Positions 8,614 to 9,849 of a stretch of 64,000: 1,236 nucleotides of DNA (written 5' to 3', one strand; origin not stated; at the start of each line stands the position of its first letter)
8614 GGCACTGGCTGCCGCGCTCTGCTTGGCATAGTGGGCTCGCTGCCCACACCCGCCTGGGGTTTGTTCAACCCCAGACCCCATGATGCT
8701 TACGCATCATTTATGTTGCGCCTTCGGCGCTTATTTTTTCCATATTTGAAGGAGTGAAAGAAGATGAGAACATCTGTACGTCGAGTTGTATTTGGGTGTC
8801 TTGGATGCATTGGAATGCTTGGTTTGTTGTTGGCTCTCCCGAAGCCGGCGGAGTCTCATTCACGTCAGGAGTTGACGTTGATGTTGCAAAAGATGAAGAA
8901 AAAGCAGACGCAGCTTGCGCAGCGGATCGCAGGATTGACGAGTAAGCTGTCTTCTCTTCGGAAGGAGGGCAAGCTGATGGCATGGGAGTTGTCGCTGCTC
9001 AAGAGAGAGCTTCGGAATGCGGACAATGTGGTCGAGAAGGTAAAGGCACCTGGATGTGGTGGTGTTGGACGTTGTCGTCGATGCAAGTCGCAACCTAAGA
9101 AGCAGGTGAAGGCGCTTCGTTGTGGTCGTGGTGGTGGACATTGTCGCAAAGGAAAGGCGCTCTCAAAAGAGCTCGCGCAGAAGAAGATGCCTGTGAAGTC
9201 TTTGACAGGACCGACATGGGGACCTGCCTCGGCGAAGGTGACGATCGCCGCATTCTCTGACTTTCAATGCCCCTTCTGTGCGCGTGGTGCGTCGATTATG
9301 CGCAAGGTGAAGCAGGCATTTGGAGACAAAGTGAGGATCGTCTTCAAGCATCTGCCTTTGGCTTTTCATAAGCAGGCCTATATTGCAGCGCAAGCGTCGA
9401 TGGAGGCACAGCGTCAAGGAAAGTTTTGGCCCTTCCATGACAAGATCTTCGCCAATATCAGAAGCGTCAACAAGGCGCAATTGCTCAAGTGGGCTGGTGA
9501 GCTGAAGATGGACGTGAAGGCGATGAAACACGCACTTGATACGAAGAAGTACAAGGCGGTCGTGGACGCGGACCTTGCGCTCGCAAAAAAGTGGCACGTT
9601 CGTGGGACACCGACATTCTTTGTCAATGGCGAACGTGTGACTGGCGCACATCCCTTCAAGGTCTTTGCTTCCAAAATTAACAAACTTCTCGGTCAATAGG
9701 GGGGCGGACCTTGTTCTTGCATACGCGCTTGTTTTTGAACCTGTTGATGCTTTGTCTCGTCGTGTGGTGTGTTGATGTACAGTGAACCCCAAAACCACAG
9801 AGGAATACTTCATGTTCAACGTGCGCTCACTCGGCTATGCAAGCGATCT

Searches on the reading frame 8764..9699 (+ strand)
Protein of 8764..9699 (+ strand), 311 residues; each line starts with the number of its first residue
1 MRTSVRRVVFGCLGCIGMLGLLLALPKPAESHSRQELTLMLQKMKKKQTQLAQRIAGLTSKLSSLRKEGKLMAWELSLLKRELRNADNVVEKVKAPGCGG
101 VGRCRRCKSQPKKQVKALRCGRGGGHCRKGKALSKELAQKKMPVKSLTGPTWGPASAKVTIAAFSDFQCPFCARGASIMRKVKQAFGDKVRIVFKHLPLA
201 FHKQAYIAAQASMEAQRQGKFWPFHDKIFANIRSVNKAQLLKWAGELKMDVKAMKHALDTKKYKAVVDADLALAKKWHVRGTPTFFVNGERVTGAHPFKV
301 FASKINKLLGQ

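Call 11: search_protein_families(library=pfam, proteins=[window:8764-9699:+], max_evalue=0.01)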
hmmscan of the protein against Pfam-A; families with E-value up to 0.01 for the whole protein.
window:8764-9699:+ (311 aa): 5 families
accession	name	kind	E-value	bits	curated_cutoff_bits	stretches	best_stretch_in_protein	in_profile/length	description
PF13462.12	Thioredoxin_4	-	3.1e-24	86.4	23.2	1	147-306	3-164/165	Thioredoxin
PF01323.26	DSBA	-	1.6e-23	83.9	25.6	2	207-305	91-190/191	DSBA-like thioredoxin domain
PF13098.12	Thioredoxin_2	-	5.8e-07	30.2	27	1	157-303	5-102/104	Thioredoxin-like domain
PF13743.12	Thioredoxin_5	-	3.5e-05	24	27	1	226-292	101-168/186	Thioredoxin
PF13874.11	Nup54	-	0.0024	18.4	30.5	1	31-90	64-123/140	Nucleoporin complex subunit 54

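Call 46: find_homologous_proteins(query=window:8764-9699:+, max_evalue=1e-20)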
Query window:8764-9699:+ (311 aa): 1402 proteins with E <= 1e-20 among 5503 candidates; the best 120 are listed.
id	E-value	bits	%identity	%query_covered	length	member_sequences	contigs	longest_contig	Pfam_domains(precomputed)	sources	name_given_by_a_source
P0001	5.9e-197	671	97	100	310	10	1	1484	PF13743.13,PF13098.14,PF01323.27,PF13462.13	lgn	-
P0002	1.9e-148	512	57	54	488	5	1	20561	PF13743.13,PF13098.14,PF01323.27,PF13462.13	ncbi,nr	ncbi:MAG: thioredoxin, partial [Deltaproteobacteria bacterium]|nr:thioredoxin [Deltaproteobacteria b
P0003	1.2e-146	506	60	50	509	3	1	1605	PF13743.13,PF13098.14,PF01323.27,PF13462.13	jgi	jgi:protein-disulfide isomerase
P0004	5.5e-123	428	62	53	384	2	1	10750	PF13743.13,PF13098.14,PF01323.27,PF13462.13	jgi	jgi:protein-disulfide isomerase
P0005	2.1e-96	341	38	53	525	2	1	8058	PF13192.13,PF26082.1,PF13743.13,PF00085.27,PF13098.14,PF01323.27,PF13462.13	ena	-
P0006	3.9e-93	330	40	50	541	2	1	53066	PF13192.13,PF13743.13,PF13098.14,PF01323.27,PF13462.13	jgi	-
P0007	4.3e-90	320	49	52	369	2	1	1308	PF13743.13,PF13098.14,PF01323.27,PF13462.13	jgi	-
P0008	5.1e-89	317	44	51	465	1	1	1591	PF00462.31,PF13728.13,PF13905.13,PF13098.14,PF01323.27,PF13462.13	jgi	-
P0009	3.6e-88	314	44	52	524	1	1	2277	PF00462.31,PF13743.13,PF13098.14,PF01323.27,PF13462.13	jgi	jgi:protein-disulfide isomerase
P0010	8.6e-85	303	44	61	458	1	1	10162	PF00462.31,PF13192.13,PF13743.13,PF13098.14,PF01323.27,PF13462.13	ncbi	-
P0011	2.2e-84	301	44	56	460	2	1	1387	PF13192.13,PF13743.13,PF00085.27,PF13098.14,PF01323.27,PF13462.13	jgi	jgi:protein-disulfide isomerase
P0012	3.9e-84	301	45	53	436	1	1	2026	PF13743.13,PF00085.27,PF13098.14,PF01323.27,PF13462.13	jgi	jgi:protein-disulfide isomerase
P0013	1.3e-83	299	46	58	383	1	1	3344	PF00462.31,PF13728.13,PF13743.13,PF00085.27,PF13098.14,PF01323.27,PF13462.13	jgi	jgi:protein-disulfide isomerase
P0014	2.6e-83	298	45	52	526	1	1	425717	PF13743.13,PF00085.27,PF13098.14,PF01323.27,PF13462.13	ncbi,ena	-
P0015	3.1e-83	298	49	51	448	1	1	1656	PF00462.31,PF13743.13,PF08534.17,PF13905.13,PF13098.14,PF01323.27,PF13462.13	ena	-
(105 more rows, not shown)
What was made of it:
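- Closest known: REP / BIME elements and REPINs of Gammaproteobacteria, mobilised by RAYT. Different: The host is Myxococcota-like (call 46).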

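Call 47: find_encoding_contigs(protein=P0002, flank=10000, max_places=3)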
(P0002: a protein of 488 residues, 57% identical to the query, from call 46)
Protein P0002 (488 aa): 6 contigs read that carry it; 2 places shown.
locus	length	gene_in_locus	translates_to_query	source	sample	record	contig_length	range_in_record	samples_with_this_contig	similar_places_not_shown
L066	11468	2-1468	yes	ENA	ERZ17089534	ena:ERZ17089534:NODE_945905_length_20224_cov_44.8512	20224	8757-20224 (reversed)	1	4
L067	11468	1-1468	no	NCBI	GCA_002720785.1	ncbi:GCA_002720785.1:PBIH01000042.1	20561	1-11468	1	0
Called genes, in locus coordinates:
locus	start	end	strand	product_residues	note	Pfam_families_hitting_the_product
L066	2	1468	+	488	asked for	PF01323:DSBA, PF13462:Thioredoxin_4, PF13743:Thioredoxin_5 (faint), PF13462:Thioredoxin_4, PF01323:DSBA, PF13098:Thioredoxin_2 (weak), PF13462:Thioredoxin_4, PF01323:DSBA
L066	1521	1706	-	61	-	-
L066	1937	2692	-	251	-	PF04212:MIT (faint), PF13424:TPR_12, PF17874:TPR_MalT (faint), PF00515:TPR_1 (faint), PF07719:TPR_2 (faint)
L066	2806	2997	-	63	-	-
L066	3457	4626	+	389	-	-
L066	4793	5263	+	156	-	-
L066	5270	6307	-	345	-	PF00781:DAGK_cat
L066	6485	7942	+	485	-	PF13506:Glyco_transf_21, PF00535:Glycos_transf_2, PF13641:Glyco_tranf_2_3, PF13632:Glyco_trans_2_3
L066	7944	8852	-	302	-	-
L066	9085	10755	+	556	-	-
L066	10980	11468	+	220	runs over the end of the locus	-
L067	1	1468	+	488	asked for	PF01323:DSBA, PF13462:Thioredoxin_4, PF13743:Thioredoxin_5 (faint), PF13462:Thioredoxin_4, PF01323:DSBA, PF13098:Thioredoxin_2 (weak), PF13462:Thioredoxin_4, PF01323:DSBA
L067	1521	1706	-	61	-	-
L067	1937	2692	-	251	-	PF04212:MIT (faint), PF13424:TPR_12, PF17874:TPR_MalT (faint), PF00515:TPR_1 (faint), PF07719:TPR_2 (faint)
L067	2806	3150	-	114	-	-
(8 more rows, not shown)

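Call 48: find_encoding_contigs(protein=P0004, flank=10000, max_places=3)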
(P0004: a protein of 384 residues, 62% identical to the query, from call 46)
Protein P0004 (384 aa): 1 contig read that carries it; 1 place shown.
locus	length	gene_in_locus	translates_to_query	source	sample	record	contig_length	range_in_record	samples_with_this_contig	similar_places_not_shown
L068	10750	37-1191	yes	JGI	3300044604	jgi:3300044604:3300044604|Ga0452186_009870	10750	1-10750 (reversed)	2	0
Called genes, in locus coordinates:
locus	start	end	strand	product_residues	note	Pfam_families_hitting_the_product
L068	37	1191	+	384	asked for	PF13098:Thioredoxin_2, PF13462:Thioredoxin_4, PF01323:DSBA, PF13743:Thioredoxin_5 (faint), PF13098:Thioredoxin_2, PF13462:Thioredoxin_4, PF01323:DSBA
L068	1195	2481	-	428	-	-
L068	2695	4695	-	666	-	PF00133:tRNA-synt_1, PF01406:tRNA-synt_1e, PF09334:tRNA-synt_1g, PF00133:tRNA-synt_1, PF01406:tRNA-synt_1e (weak), PF19303:Anticodon_3, PF08264:Anticodon_1, PF01588:tRNA_bind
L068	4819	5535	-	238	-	-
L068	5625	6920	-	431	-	PF27462:RecX_N, PF21982:RecX_HTH1, PF02631:RecX_HTH2, PF21981:RecX_HTH3 (faint)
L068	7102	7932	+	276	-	PF04784:DUF547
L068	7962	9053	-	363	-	-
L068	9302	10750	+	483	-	?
